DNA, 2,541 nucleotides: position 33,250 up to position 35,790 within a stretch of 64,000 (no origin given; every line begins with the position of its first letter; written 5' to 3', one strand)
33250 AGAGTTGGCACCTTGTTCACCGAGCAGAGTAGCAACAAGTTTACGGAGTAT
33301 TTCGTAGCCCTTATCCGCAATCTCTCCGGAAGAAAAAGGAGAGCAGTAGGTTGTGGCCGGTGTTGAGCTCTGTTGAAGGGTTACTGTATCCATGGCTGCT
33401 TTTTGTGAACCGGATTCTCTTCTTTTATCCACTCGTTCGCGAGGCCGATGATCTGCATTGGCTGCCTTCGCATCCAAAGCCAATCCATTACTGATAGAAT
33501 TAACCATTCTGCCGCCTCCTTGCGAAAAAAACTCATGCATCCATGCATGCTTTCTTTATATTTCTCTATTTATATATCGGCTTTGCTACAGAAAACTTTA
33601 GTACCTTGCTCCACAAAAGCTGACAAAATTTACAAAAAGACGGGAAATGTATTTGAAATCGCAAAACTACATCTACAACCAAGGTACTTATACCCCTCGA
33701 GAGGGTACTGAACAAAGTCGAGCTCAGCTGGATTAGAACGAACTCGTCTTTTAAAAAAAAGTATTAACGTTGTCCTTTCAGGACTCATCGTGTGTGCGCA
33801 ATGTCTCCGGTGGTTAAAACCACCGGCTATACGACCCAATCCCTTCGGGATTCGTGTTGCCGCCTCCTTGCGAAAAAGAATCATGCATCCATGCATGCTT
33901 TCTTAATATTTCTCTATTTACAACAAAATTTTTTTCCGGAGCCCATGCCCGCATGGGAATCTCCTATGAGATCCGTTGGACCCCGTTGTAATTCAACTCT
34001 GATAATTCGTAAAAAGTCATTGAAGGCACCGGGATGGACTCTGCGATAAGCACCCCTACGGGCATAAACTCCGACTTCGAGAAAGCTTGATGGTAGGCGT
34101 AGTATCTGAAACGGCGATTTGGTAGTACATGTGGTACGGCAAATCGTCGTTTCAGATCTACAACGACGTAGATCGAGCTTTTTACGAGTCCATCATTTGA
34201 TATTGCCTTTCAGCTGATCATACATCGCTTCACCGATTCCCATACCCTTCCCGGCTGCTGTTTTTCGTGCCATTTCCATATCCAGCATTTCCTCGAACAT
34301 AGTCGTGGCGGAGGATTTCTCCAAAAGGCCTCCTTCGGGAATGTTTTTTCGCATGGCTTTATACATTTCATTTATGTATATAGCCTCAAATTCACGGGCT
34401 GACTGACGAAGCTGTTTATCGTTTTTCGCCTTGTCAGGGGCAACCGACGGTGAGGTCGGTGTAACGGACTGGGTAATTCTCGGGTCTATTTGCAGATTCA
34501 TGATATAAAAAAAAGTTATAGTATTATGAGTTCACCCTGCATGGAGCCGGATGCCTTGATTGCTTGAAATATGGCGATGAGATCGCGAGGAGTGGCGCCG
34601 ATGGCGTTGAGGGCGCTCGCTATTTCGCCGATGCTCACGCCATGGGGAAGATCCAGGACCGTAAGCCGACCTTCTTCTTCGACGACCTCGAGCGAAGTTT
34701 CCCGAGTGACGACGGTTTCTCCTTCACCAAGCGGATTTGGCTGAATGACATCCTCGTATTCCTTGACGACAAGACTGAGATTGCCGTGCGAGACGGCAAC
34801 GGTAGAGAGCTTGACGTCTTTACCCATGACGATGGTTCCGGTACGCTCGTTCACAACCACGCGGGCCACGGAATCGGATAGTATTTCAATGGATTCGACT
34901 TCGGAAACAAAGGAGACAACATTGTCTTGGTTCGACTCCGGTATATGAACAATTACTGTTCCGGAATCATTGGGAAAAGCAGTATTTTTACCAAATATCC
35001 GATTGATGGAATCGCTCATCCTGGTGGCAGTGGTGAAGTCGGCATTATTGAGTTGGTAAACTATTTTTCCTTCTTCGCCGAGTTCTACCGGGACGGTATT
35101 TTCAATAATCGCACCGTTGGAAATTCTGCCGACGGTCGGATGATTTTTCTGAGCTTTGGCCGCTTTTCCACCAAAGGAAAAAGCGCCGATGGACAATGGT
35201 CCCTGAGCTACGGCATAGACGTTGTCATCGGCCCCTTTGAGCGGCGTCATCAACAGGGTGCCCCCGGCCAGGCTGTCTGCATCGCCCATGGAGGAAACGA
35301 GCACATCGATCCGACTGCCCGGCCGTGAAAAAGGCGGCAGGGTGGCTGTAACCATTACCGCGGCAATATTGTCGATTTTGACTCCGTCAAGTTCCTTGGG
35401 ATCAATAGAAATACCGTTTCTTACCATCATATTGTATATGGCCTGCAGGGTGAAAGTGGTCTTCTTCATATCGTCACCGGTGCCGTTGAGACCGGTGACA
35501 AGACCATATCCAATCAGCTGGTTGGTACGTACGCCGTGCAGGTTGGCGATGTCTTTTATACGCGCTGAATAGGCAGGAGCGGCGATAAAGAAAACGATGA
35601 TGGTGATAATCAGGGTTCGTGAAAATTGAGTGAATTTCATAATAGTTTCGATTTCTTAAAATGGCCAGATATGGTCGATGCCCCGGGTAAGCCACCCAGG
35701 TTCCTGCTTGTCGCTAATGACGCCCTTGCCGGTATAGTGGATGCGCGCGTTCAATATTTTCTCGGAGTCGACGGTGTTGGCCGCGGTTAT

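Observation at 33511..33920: Duplicated 62-nt leader (UGGA hairpin plus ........) upstream of the flgM operon; the second copy heads an ORF-less, hairpin-rich ~170-nt segment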

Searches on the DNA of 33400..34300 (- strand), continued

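Call 64: search_with_rna_model(model_id=R1, sources=[L090, L091, L092, L093, L094, L095, L096, L097, L098, L099, L100, L101, L102, L103, L104, L105, L106, L107, L108, L109, L110, L111, L112, L113, L114, L115, L116, L117, L118, L119, L120, L121, L122, L123, L124, L125, L126, L127, L128, L129, L130, L131, L132, L133, L134, L135, L136, L137, L138, L139, L140, L141, L142, L143, L144, L145, L146, L147, L148, L149, L150, L151, L152], max_evalue=0.1)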
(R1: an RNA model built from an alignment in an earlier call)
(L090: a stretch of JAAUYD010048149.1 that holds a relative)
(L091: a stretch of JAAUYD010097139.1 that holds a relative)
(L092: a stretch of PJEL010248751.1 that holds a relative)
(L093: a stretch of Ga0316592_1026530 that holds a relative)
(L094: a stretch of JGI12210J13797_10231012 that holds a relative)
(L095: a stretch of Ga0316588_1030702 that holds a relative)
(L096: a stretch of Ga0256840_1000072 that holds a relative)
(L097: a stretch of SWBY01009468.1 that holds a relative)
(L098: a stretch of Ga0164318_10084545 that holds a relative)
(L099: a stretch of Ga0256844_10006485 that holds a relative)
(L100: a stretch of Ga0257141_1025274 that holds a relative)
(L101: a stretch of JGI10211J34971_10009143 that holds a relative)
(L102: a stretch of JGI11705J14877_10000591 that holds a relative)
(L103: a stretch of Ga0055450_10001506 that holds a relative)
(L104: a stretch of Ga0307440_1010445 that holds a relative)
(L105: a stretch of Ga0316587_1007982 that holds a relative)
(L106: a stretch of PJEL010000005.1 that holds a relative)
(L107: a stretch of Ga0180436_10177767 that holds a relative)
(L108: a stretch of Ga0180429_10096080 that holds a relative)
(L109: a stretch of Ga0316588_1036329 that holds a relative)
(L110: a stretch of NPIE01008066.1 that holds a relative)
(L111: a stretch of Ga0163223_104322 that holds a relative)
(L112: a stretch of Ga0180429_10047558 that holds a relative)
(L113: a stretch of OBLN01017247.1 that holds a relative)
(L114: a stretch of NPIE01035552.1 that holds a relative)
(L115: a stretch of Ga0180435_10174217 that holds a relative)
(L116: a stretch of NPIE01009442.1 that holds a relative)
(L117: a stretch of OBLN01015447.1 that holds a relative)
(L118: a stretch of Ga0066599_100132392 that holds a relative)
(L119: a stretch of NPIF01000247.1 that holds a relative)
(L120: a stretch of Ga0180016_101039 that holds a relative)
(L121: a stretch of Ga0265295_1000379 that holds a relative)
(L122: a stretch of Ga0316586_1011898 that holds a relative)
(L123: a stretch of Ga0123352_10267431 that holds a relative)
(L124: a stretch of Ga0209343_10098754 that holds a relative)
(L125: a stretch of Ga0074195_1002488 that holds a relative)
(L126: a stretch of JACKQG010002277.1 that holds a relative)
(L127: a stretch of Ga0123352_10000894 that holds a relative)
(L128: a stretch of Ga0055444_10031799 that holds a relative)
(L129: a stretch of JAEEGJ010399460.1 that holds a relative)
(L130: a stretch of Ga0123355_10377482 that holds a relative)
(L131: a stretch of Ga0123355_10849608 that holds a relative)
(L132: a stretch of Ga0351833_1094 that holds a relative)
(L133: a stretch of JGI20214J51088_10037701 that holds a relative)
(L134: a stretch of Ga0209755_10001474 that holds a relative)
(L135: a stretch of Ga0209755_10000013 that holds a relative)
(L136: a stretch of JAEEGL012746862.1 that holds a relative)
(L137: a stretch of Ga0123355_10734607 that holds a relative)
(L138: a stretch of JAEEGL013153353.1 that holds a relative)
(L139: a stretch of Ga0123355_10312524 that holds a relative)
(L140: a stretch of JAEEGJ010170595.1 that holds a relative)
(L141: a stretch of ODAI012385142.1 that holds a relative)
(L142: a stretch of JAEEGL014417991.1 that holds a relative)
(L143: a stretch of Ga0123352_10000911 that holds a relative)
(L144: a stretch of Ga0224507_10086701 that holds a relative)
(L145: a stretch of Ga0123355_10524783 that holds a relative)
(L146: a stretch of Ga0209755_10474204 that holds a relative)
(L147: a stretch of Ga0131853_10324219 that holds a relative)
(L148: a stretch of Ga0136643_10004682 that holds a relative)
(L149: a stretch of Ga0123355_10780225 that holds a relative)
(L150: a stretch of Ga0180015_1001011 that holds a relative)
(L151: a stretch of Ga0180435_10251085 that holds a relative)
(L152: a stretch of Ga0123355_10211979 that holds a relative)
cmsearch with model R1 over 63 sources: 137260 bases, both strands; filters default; matches with E-value up to 0.1: 25.
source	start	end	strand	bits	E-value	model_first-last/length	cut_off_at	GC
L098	67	120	+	58.9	6.9e-23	1-54/54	no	0.46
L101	1381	1434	+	58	1.9e-22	1-54/54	no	0.48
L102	1450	1503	+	58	1.9e-22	1-54/54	no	0.48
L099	132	185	+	55.4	2.6e-21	1-54/54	no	0.5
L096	1426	1476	+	49.8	7.8e-19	1-54/54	no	0.49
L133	1449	1503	+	49.7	8.5e-19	1-54/54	no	0.53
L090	812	869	+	48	5.1e-18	1-54/54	no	0.43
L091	585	642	+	46.8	1.6e-17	1-54/54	no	0.47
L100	71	125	+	44.5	1.7e-16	1-54/54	no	0.56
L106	1359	1413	+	42.3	1.6e-15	1-54/54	no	0.44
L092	120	175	+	41.9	2.4e-15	1-54/54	no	0.5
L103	1339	1392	+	41.6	3.4e-15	1-54/54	no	0.56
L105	5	52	+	40.2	1.4e-14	7-54/54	no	0.46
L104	1334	1388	+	39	5e-14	1-54/54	no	0.53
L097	684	736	+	36.2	8.3e-13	1-54/54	no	0.43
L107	43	98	+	33.8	9.7e-12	1-54/54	no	0.54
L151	1043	1098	+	33.8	9.7e-12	1-54/54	no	0.54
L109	7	64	+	30.5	2.7e-10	1-54/54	no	0.52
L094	1451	1503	+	24.9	8.7e-08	1-54/54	no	0.55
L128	1119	1175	+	21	4.6e-06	1-54/54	no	0.49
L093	1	41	+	18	0.0001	17-54/54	5'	0.44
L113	625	654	+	13.7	0.0084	1-54/54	no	0.57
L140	1843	1882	+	13.5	0.01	1-54/54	no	0.4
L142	1843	1882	+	13.5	0.01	1-54/54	no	0.4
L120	1474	1503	+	11.4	0.086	1-54/54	no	0.67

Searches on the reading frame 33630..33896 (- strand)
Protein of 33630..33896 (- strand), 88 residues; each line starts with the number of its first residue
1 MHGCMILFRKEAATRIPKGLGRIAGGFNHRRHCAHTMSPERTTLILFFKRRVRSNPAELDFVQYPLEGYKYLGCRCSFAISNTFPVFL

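Call 49: search_protein_families(library=ncbifam, proteins=[window:33630-33896:-], max_evalue=0.01)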
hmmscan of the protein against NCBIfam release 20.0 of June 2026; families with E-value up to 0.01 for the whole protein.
window:33630-33896:- (88 aa): 0 families

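Call 51: search_protein_families(library=pfam, proteins=[window:33630-33896:-], max_evalue=0.01)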
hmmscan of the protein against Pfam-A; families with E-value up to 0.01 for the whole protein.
window:33630-33896:- (88 aa): 0 families

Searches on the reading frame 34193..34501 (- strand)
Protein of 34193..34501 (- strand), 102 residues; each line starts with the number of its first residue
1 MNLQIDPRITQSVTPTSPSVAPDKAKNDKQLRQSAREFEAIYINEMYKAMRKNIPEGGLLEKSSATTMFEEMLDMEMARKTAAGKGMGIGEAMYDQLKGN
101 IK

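Call 7: search_protein_families(library=pfam, proteins=[window:34193-34501:-], max_evalue=0.01)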
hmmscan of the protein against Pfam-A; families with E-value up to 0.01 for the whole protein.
window:34193-34501:- (102 aa): 1 family
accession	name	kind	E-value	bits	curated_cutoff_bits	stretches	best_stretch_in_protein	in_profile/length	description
PF10135.14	Rod-binding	-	6.2e-14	52.7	25.1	1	48-96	1-51/51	Rod binding protein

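Call 11: find_encoding_contigs(protein=window:34193-34501:-, flank=10000, max_places=6)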
Protein window:34193-34501:- (102 aa): 10 contigs read that carry it; 6 places shown.
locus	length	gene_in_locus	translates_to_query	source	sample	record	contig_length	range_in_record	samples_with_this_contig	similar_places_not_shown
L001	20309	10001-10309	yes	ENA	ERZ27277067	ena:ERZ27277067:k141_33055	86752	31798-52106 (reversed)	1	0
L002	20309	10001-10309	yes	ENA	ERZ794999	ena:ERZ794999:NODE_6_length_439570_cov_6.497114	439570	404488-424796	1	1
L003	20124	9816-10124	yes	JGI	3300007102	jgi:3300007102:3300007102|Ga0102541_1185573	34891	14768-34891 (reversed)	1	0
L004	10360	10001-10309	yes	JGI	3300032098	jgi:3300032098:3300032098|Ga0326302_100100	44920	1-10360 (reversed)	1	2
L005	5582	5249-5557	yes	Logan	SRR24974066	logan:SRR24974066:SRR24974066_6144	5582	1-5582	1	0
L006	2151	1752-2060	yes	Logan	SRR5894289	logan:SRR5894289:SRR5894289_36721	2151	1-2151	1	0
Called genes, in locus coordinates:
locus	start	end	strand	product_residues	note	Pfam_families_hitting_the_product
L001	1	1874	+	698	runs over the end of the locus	PF00771:FHIPEP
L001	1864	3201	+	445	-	PF00448:SRP54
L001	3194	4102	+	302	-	PF00142:Fer4_NifH, PF01656:CbiA, PF02374:ArsA_ATPase (weak), PF06564:CBP_BcsQ, PF10609:ParA, PF13614:AAA_31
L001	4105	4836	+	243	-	PF04542:Sigma70_r2 (weak), PF04539:Sigma70_r3 (weak), PF08281:Sigma70_r4_2, PF04545:Sigma70_r4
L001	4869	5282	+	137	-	-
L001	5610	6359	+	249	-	PF22692:LlgE_F_G_D1, PF06429:Flg_bbr_C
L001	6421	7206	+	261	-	PF00460:Flg_bb_rod, PF22692:LlgE_F_G_D1, PF06429:Flg_bbr_C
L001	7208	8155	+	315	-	PF08666:SAF, PF13144:ChapFlgA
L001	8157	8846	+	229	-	PF02107:FlgH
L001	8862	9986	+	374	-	PF02119:FlgI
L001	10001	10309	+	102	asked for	PF10135:Rod-binding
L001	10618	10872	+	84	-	-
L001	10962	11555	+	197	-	-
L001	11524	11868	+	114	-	PF04316:FlgM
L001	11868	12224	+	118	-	-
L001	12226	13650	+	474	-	PF22638:FlgK_D1, PF06429:Flg_bbr_C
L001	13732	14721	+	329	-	PF00669:Flagellin_N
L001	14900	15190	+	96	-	PF02599:CsrA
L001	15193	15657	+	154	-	PF02623:FliW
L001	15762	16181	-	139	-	-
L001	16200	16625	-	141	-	PF02561:FliS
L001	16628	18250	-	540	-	PF02465:FliD_N, PF07196:Flagellin_IN (weak), PF07195:FliD_C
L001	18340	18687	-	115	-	PF03646:FlaG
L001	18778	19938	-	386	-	PF00669:Flagellin_N, PF00700:Flagellin_C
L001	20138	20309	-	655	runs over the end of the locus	PF01973:MptE-like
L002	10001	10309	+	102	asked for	PF10135:Rod-binding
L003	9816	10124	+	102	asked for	PF10135:Rod-binding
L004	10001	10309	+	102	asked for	PF10135:Rod-binding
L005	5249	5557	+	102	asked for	PF10135:Rod-binding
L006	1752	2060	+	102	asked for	PF10135:Rod-binding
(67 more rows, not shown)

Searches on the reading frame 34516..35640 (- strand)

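Call 7: search_protein_families(library=pfam, proteins=[window:34516-35640:-], max_evalue=0.01)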
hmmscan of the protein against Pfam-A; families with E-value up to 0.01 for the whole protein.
window:34516-35640:- (374 aa): 2 families
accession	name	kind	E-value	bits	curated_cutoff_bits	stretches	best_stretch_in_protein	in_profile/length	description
PF02119.21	FlgI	-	2.7e-137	457.7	25.3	1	27-373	1-343/343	Flagellar P-ring protein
PF03958.22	Secretin_N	-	0.0062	17.2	28.2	0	194-249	3-64/69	Bacterial type II/III secretion system short domain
